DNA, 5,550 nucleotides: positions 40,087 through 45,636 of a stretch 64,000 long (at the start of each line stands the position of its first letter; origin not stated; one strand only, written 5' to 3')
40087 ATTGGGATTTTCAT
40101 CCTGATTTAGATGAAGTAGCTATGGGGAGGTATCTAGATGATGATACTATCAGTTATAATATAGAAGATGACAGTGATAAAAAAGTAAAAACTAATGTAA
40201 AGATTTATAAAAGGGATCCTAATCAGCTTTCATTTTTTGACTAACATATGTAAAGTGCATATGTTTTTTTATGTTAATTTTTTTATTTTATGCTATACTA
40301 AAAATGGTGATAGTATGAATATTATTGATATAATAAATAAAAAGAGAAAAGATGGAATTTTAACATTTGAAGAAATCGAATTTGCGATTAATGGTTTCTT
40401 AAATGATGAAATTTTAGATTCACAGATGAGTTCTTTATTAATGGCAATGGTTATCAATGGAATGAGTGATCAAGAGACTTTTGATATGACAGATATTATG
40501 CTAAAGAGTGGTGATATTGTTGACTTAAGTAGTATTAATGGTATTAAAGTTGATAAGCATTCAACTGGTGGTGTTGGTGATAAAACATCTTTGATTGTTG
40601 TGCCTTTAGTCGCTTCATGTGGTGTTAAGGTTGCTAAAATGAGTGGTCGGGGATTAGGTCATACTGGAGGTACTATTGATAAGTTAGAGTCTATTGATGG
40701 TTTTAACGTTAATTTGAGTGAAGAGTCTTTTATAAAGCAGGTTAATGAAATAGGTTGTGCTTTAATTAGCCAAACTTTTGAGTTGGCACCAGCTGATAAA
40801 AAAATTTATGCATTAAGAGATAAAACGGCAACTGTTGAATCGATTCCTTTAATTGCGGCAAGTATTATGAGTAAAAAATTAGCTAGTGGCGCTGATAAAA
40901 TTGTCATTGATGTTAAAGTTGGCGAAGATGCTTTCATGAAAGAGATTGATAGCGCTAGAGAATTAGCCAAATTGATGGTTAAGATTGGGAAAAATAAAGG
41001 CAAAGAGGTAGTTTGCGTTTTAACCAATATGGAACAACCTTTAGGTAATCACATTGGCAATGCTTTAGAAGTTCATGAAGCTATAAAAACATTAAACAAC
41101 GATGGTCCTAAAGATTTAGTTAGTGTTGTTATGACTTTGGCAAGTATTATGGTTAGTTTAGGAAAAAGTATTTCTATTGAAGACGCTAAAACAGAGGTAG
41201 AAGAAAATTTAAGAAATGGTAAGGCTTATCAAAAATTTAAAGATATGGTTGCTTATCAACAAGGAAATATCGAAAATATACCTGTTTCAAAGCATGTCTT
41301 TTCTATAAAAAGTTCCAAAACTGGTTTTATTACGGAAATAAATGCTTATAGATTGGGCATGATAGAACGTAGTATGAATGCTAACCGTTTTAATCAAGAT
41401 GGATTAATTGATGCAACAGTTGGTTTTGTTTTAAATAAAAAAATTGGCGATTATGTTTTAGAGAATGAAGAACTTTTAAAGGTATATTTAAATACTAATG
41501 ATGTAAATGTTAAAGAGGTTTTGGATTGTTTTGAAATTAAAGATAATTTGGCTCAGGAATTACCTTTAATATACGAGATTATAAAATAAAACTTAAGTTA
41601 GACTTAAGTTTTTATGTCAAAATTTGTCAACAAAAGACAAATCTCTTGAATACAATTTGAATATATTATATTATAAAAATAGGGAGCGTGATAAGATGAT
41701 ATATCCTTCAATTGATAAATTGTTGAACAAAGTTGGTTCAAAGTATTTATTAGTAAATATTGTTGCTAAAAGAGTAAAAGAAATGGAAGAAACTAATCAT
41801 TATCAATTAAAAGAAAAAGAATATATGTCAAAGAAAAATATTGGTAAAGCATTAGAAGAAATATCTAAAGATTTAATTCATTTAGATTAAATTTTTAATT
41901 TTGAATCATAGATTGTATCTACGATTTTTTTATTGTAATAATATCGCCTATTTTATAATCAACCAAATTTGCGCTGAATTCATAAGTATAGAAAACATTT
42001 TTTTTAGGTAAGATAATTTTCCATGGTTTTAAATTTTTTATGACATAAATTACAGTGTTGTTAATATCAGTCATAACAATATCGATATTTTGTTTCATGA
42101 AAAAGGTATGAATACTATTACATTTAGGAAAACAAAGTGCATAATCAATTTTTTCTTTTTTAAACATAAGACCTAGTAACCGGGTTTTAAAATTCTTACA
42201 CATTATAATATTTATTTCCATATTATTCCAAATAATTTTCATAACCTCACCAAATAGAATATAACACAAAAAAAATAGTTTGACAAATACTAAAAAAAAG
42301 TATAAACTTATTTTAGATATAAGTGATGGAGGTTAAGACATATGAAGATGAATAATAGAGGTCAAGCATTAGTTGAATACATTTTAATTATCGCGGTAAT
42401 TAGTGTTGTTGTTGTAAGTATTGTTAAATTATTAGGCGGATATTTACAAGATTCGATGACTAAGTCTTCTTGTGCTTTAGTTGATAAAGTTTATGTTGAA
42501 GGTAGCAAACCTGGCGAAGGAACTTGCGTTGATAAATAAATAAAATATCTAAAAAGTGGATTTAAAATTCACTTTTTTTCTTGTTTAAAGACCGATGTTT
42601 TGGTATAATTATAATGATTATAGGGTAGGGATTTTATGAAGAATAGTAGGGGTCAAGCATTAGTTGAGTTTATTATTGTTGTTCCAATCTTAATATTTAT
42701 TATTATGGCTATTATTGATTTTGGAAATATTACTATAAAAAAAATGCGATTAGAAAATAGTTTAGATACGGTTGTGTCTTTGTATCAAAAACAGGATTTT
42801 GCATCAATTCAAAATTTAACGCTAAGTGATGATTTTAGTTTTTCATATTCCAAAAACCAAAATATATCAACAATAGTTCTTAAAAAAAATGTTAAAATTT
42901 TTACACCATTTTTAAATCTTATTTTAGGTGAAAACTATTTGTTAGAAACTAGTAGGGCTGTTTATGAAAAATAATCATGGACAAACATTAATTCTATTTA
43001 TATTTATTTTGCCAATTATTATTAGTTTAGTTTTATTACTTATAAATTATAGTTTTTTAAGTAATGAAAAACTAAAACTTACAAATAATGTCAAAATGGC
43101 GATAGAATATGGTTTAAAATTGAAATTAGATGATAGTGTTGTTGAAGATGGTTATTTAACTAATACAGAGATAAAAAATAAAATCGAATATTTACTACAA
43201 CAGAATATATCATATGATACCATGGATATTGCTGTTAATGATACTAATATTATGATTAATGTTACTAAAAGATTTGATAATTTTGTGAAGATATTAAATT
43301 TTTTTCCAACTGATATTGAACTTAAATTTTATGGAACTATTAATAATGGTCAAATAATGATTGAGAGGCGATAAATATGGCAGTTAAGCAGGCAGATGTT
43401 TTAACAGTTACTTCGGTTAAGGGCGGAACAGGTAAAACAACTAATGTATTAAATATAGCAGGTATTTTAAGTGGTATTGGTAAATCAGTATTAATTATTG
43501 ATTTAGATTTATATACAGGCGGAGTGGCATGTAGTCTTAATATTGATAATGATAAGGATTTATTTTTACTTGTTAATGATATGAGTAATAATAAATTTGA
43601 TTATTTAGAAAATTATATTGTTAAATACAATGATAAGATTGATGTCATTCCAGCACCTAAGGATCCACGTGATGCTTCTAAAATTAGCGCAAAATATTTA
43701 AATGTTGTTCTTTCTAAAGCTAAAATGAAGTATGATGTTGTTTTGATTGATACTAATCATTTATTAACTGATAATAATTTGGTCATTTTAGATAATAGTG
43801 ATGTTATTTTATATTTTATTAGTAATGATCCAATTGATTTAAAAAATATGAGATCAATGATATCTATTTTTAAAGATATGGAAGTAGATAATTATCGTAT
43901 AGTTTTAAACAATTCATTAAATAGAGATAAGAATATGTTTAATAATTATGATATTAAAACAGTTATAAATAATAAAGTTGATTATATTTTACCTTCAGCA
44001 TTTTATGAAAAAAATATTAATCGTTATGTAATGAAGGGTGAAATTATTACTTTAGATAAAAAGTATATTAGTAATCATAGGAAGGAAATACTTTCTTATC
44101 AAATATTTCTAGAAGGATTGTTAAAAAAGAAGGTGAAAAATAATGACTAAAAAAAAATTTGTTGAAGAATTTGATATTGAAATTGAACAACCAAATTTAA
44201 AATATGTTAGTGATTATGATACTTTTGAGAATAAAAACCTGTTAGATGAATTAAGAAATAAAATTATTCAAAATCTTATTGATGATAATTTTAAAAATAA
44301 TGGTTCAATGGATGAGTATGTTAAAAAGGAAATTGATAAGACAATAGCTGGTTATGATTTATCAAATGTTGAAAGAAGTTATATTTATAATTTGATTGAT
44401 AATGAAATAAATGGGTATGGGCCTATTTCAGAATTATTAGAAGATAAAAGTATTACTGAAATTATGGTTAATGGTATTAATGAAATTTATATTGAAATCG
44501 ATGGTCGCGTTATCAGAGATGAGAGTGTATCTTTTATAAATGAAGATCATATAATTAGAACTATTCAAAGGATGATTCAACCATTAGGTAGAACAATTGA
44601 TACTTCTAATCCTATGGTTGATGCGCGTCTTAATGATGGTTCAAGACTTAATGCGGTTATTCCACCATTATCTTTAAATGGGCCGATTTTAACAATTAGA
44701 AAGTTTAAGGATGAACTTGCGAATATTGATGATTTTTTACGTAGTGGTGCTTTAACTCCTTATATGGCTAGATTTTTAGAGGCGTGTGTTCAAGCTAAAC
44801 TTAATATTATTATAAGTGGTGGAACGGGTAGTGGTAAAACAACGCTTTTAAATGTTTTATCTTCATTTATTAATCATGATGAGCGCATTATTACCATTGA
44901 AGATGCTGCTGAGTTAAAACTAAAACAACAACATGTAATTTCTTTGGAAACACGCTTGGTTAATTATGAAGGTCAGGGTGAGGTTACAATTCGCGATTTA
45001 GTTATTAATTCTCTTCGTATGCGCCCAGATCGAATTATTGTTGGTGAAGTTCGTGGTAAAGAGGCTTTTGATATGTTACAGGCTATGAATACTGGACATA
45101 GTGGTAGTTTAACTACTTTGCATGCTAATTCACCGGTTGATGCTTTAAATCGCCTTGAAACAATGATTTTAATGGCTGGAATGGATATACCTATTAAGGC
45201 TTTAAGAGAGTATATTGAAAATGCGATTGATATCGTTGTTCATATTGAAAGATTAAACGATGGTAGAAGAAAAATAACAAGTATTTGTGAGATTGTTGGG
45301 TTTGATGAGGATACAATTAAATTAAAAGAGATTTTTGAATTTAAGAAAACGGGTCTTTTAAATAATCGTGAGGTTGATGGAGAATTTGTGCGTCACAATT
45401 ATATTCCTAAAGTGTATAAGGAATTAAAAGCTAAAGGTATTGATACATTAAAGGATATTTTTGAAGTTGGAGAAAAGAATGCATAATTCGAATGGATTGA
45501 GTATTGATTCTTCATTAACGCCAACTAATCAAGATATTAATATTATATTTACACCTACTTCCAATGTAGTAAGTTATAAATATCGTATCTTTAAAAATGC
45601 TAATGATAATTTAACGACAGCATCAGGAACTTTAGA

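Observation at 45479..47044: TadB fused to two N-terminal Ig-like domains with no signal peptide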

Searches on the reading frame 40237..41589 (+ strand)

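Call 16: search_protein_families(library=pfam, proteins=[window:40237-41589:+], max_evalue=0.00001)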
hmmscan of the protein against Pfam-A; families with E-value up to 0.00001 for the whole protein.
window:40237-41589:+ (450 aa): 3 families
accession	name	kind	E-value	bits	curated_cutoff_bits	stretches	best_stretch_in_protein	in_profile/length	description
PF00591.27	Glycos_transf_3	-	1.5e-47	162.8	27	1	103-331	3-253/253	Glycosyl transferase family, a/b domain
PF02885.22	Glycos_trans_3N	-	3.6e-17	62.3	26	1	31-92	2-63/63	Glycosyl transferase family, helical bundle domain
PF07831.19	PYNP_C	-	4e-10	39.7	27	1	364-422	1-59/75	Pyrimidine nucleoside phosphorylase C-terminal domain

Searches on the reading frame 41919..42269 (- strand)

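Call 6: search_protein_families(library=pfam, proteins=[window:41919-42269:-], max_evalue=0.01)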
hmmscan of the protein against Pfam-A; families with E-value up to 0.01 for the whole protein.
window:41919-42269:- (116 aa): 1 family
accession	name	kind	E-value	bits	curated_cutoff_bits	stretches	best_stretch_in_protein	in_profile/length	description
PF02643.20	DUF192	-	3e-08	34.1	27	1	20-104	2-84/96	Uncharacterized ACR, COG1430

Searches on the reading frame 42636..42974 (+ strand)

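Call 6: search_protein_families(library=pfam, proteins=[window:42636-42974:+], max_evalue=0.01)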
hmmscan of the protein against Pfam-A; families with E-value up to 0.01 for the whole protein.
window:42636-42974:+ (112 aa): 2 families
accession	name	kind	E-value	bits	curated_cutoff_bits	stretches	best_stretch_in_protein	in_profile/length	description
PF07811.17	TadE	-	2.3e-09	37.7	22.9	1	6-41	1-36/43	TadE-like protein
PF13400.11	Tad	-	0.0032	18.2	22.3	1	6-44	1-38/47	Putative Flp pilus-assembly TadE/G-like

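Call 78: search_protein_families(library=ncbifam, proteins=[window:42636-42974:+], max_evalue=0.001)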
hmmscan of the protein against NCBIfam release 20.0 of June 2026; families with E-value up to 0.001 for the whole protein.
window:42636-42974:+ (112 aa): 0 families

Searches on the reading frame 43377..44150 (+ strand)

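Call 6: search_protein_families(library=pfam, proteins=[window:43377-44150:+], max_evalue=0.01)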
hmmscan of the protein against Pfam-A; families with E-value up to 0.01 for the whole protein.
window:43377-44150:+ (257 aa): 7 families
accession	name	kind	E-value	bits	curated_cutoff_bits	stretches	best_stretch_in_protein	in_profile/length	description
PF13614.12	AAA_31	-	9.9e-13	48.8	27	1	8-169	3-168/177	AAA domain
PF01656.29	CbiA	-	7.2e-10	39.3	25.4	1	9-197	1-100/125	CobQ/CobB/MinD/ParA nucleotide binding domain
PF10609.15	ParA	-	7.5e-06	26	27.1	1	7-180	4-175/246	NUBPL iron-transfer P-loop NTPase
PF07015.17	VirC1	-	1.6e-05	24.8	24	1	8-44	3-39/231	VirC1 protein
PF09140.17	MipZ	-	0.00018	21.4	20.7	1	9-128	3-109/262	ATPase MipZ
PF06564.18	CBP_BcsQ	-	0.002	18.1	21.3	1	8-44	3-39/234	Cellulose biosynthesis protein BcsQ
PF00448.28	SRP54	-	0.0033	17.5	22.7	0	17-47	11-41/196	SRP54-type protein, GTPase domain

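Call 78: search_protein_families(library=ncbifam, proteins=[window:43377-44150:+], max_evalue=0.001)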
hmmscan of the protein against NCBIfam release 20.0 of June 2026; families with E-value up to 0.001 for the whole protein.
window:43377-44150:+ (257 aa): 17 families
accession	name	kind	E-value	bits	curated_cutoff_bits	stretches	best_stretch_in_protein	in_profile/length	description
TIGR01969.1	minD_arch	subfamily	2.3e-15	56.5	201.75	1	8-207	2-196/251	cell division ATPase MinD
NF041546.1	ParA_partition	equivalog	1.7e-12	47.3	180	1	8-44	1-37/203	ParA family partition ATPase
NF047398.1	AAA_KGGVGR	domain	2.1e-12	47.8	90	1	7-119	3-126/190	KGGVGR-motif variant AAA ATPase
TIGR03371.1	cellulose_yhjQ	equivalog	1.6e-10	40.9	157.85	1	7-206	2-202/246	cellulose biosynthesis protein BcsQ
TIGR01007.1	eps_fam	subfamily_domain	2.2e-09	37.2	108.05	1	4-191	15-200/204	polysaccharide biosynthesis tyrosine autokinase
NF008568.0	PRK11519.1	equivalog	2.6e-09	35.8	1068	1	4-191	524-708/720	tyrosine-protein kinase Wzc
TIGR03018.1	pepcterm_TyrKin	hypoth_equivalog_domain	9.6e-09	34.9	230.65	1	4-170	33-201/207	XrtA-associated tyrosine autokinase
TIGR01968.1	minD_bact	equivalog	3.5e-08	33.1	212.9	1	7-126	2-119/261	septum site-determining protein MinD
NF007350.0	PRK09841.1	equivalog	8.4e-07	27.5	1248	1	5-178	530-701/726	tyrosine-protein kinase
TIGR03815.1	CpaE_hom_Actino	equivalog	9.9e-07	28.2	154.45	1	4-149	109-253/340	septum site-determining protein Ssd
TIGR03029.1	EpsG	equivalog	2.2e-06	27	313.8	1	6-131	103-225/274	chain length determinant protein tyrosine kinase EpsG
TIGR03453.1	partition_RepA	equivalog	5.1e-06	25.6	348.45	1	5-44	103-142/387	plasmid partitioning protein RepA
NF010423.0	PRK13849.1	equivalog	1.9e-05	24.1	313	0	8-44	3-39/231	conjugal transfer ATPase VirC1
NF008079.0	PRK10818.1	equivalog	4.5e-05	22.9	508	1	6-140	2-135/270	septum site-determining protein MinD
NF041136.1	MrpORP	equivalog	0.00033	20.1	450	1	8-59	7-58/365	iron-sulfur cluster carrier protein MrpORP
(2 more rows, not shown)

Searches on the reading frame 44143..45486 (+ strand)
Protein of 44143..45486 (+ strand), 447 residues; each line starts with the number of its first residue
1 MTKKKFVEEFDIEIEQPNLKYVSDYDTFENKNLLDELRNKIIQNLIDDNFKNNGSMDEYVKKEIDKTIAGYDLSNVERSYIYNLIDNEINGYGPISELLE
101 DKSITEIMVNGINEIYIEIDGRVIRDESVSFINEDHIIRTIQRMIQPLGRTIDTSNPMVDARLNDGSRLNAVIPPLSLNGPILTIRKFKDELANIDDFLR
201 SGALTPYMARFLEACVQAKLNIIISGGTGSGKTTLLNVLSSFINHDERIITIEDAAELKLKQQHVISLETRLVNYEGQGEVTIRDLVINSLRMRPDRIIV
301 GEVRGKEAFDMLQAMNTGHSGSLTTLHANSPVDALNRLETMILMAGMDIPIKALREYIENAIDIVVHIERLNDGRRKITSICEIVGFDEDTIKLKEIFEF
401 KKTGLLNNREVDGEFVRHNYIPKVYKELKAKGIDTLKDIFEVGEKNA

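Call 6: search_protein_families(library=pfam, proteins=[window:44143-45486:+], max_evalue=0.01)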
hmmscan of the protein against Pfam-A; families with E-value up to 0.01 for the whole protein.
window:44143-45486:+ (447 aa): 7 families
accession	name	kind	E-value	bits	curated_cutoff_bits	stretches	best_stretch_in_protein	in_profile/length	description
PF00437.27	T2SSE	-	9.1e-63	212.6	24.9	1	91-367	4-276/370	Type II/IV secretion system protein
PF00005.33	ABC_tran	-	7.5e-05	23.8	25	1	216-262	8-53/137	ABC transporter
PF07693.20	KAP_NTPase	-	0.0019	18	20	1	213-262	13-63/293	KAP family P-loop domain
PF02492.25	cobW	-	0.0028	17.7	20.7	0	222-265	3-47/180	CobW/HypB/UreG, nucleotide-binding domain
PF20720.3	nSTAND3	-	0.0045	17.1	27.2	0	218-259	16-58/155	Novel STAND NTPase 3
PF13521.12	AAA_28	-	0.0058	17.3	27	0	222-263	2-39/164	AAA domain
PF07724.20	AAA_2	-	0.006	17.1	27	0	219-269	3-51/166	AAA domain (Cdc48 subfamily)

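Call 78: search_protein_families(library=ncbifam, proteins=[window:44143-45486:+], max_evalue=0.001)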
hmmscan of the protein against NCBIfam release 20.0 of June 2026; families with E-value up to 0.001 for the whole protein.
window:44143-45486:+ (447 aa): 25 families
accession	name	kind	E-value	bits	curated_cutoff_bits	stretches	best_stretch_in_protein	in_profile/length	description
TIGR03819.1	heli_sec_ATPase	hypoth_equivalog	1.1e-99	333.8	373.15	1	61-382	22-339/340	TadA family conjugal transfer-associated ATPase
TIGR02788.1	VirB11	equivalog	1.6e-71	240.9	249.95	1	99-381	2-306/308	P-type DNA transfer ATPase VirB11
TIGR02782.1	TrbB_P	equivalog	5.8e-66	222.8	304.55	1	95-390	14-299/303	P-type conjugative transfer ATPase TrbB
NF010475.0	PRK13900.1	equivalog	1e-62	212.2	389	2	209-381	150-322/333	type IV secretion system ATPase VirB11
NF058587.1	archaellum_moto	equivalog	2.5e-61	208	550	1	36-401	90-452/527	archaellum flagellar ATPase motor FlaI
NF010469.0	PRK13894.1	subfamily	1.2e-56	192.4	508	1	95-395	27-318/320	conjugal transfer ATPase TrbB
NF010407.0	PRK13833.1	subfamily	2.7e-50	171.6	499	1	98-393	25-309/323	conjugal transfer protein TrbB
NF053672.1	bindosome_BasE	exception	9.5e-42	143.4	1000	1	127-400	177-441/512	bindosome assembly system ATPase subunit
NF010425.0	PRK13851.1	equivalog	1.1e-37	129.7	461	1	209-372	152-316/344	type IV secretion system protein VirB11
NF041000.1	ATPase_ComGA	equivalog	4e-19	68.6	300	1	215-342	123-246/267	competence type IV pilus ATPase ComGA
TIGR01420.1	pilT_fam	subfamily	2.7e-17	63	319.1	1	213-340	116-241/343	PilT/PilU family type 4a pilus ATPase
TIGR02533.1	type_II_gspE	equivalog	2.6e-15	56.1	630.25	1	212-341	235-359/486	type II secretion system ATPase GspE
TIGR02525.1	plasmid_TraJ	equivalog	3e-15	56.1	368.3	1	223-390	153-317/372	plasmid transfer ATPase TraJ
NF007755.0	PRK10436.1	equivalog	1.5e-14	53.5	617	1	207-342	207-336/465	type II secretion system protein GspE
TIGR02538.1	type_IV_pilB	equivalog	3.3e-13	49.1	675.65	1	209-341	306-432/564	type IV-A pilus assembly ATPase PilB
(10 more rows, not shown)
